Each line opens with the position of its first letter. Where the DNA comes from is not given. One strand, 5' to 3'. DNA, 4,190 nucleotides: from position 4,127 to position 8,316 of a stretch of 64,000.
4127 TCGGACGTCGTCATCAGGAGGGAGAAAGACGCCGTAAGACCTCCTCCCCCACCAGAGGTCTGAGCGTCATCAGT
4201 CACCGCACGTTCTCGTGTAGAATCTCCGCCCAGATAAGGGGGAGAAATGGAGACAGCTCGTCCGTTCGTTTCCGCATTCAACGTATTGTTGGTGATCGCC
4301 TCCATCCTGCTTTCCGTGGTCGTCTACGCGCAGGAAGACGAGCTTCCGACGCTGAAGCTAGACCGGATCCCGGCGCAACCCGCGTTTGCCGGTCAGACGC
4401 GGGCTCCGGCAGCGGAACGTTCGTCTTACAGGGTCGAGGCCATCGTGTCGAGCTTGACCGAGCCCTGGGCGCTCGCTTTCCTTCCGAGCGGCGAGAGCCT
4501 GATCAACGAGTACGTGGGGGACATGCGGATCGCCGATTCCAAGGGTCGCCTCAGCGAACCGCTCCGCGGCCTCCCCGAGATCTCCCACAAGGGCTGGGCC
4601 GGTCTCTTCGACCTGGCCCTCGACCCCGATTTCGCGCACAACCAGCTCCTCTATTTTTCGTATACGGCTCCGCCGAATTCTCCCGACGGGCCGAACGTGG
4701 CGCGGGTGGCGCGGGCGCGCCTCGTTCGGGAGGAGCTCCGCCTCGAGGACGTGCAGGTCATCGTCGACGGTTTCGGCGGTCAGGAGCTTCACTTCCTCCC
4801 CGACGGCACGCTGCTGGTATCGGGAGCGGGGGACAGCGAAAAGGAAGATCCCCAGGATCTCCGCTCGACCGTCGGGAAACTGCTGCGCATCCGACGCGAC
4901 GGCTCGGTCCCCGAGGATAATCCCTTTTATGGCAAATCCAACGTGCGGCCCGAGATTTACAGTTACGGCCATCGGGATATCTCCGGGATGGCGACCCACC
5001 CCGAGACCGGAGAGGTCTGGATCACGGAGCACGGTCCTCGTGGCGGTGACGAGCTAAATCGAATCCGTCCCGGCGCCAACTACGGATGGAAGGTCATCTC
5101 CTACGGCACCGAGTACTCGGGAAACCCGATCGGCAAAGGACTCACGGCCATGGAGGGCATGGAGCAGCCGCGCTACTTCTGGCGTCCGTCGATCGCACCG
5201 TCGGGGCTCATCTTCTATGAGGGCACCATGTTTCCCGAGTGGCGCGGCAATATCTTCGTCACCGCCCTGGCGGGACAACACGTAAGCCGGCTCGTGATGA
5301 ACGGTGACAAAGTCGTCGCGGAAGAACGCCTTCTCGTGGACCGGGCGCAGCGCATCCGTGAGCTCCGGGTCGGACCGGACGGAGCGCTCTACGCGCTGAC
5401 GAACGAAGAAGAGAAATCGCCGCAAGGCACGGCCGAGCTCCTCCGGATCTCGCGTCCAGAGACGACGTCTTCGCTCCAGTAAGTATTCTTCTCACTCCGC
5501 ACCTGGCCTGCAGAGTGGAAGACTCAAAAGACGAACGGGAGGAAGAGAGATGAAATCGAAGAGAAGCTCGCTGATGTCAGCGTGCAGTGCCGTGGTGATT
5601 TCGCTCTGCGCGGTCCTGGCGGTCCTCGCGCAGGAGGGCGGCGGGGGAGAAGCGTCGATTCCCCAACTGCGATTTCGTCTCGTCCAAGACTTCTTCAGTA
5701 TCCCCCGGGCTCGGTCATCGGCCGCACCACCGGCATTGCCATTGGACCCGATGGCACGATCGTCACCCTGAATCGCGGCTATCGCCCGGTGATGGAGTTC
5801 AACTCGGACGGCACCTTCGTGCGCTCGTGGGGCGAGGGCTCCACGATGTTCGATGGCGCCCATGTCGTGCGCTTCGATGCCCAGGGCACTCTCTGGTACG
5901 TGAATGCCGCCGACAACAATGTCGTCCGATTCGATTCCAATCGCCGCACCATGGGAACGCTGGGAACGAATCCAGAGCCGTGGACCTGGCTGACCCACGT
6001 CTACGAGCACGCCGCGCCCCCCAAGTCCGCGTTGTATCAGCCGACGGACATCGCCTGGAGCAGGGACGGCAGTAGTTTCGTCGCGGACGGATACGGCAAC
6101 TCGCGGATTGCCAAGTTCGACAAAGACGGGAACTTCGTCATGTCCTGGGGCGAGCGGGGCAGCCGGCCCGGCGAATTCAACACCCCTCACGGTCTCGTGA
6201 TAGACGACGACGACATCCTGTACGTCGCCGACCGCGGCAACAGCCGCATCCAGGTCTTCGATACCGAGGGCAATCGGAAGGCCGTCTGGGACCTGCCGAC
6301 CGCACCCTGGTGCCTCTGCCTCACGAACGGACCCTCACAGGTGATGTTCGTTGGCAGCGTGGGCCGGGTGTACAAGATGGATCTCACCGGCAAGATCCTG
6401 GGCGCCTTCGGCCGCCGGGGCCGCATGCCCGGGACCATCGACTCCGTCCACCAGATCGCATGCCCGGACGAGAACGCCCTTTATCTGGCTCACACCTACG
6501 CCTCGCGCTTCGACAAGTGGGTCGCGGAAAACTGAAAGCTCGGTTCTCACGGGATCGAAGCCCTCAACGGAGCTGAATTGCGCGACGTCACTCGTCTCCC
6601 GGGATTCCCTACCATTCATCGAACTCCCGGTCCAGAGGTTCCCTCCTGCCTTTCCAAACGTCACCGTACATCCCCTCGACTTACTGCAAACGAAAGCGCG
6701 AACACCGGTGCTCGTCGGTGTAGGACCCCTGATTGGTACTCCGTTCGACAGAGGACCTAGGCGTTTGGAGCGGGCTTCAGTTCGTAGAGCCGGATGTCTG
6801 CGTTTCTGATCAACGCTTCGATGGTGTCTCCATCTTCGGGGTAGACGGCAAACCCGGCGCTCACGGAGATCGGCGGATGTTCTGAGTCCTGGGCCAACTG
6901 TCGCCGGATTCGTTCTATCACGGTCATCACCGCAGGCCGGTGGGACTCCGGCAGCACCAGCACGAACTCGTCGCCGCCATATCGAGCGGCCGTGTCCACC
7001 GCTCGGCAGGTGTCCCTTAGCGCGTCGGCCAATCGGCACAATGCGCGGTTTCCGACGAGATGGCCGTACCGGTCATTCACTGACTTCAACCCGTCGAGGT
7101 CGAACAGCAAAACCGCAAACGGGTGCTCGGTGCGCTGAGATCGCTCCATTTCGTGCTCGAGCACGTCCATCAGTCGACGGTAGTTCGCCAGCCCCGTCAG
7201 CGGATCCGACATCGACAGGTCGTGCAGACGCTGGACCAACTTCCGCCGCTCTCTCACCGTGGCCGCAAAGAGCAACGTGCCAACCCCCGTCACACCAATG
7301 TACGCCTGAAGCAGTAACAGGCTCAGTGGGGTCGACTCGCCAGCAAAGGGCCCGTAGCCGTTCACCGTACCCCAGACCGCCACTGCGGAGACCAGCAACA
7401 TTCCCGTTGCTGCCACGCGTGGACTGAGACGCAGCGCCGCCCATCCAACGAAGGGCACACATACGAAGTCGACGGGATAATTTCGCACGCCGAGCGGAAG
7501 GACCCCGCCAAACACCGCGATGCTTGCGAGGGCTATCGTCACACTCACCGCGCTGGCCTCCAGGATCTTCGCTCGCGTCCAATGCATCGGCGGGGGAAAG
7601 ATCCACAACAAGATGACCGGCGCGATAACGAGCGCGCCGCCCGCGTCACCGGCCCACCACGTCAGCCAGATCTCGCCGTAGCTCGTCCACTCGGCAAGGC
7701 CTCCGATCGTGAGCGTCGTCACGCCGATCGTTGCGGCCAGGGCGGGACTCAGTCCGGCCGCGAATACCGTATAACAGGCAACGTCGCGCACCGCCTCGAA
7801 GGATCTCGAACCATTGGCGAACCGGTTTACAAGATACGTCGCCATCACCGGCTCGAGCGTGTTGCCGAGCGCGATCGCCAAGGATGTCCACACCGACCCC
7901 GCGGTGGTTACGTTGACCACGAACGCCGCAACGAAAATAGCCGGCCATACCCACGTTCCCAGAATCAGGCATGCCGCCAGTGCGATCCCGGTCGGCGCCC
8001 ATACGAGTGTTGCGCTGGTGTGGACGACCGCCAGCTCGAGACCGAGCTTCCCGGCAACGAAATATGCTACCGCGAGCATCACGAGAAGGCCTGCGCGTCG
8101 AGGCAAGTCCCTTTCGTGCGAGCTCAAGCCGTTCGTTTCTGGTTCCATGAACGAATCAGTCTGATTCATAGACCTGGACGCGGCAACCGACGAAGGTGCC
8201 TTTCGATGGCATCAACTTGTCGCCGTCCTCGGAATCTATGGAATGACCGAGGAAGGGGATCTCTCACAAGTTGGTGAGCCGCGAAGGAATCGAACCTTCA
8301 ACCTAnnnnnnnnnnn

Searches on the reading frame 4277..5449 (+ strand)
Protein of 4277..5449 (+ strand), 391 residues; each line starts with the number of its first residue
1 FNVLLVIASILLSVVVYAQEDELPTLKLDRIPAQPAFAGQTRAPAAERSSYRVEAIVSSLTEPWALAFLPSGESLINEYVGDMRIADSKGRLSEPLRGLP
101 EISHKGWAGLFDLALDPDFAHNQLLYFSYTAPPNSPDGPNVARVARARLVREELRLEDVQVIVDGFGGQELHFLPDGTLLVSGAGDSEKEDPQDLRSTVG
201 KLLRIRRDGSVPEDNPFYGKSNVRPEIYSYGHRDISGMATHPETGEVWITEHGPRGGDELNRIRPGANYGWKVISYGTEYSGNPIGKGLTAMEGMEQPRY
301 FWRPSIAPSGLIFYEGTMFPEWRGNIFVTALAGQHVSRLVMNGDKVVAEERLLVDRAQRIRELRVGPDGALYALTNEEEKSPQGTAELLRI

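Call 74: search_protein_families(library=pfam, proteins=[window:4277-5449:+], max_evalue=0.00001)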
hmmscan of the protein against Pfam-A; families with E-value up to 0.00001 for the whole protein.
window:4277-5449:+ (391 aa): 1 family
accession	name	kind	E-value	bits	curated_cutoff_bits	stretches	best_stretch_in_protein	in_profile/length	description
PF07995.17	GSDH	-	1.2e-111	373.7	25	1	60-379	1-327/332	Glucose / Sorbosone dehydrogenase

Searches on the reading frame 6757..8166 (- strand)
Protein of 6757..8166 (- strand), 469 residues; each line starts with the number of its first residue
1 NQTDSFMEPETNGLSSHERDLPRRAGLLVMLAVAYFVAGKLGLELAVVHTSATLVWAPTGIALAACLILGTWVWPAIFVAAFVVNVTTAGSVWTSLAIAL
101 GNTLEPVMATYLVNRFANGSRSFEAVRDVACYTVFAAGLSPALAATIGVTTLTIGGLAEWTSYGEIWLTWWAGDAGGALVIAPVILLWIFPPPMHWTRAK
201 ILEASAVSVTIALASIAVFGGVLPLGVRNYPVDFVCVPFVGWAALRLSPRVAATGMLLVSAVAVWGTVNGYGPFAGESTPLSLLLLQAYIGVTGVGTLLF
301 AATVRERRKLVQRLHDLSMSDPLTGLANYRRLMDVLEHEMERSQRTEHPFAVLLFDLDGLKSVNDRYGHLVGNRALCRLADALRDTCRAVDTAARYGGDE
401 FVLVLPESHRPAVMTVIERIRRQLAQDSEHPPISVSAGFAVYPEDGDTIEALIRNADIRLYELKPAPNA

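Call 74: search_protein_families(library=pfam, proteins=[window:6757-8166:-], max_evalue=0.00001)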
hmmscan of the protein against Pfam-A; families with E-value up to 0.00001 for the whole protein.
window:6757-8166:- (469 aa): 2 families
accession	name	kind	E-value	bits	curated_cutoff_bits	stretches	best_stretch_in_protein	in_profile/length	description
PF05231.19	MASE1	-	4e-43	148.1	29.8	1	27-308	1-299/299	MASE1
PF00990.26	GGDEF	-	1.2e-39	136.1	23.8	1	319-466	2-157/161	Diguanylate cyclase, GGDEF domain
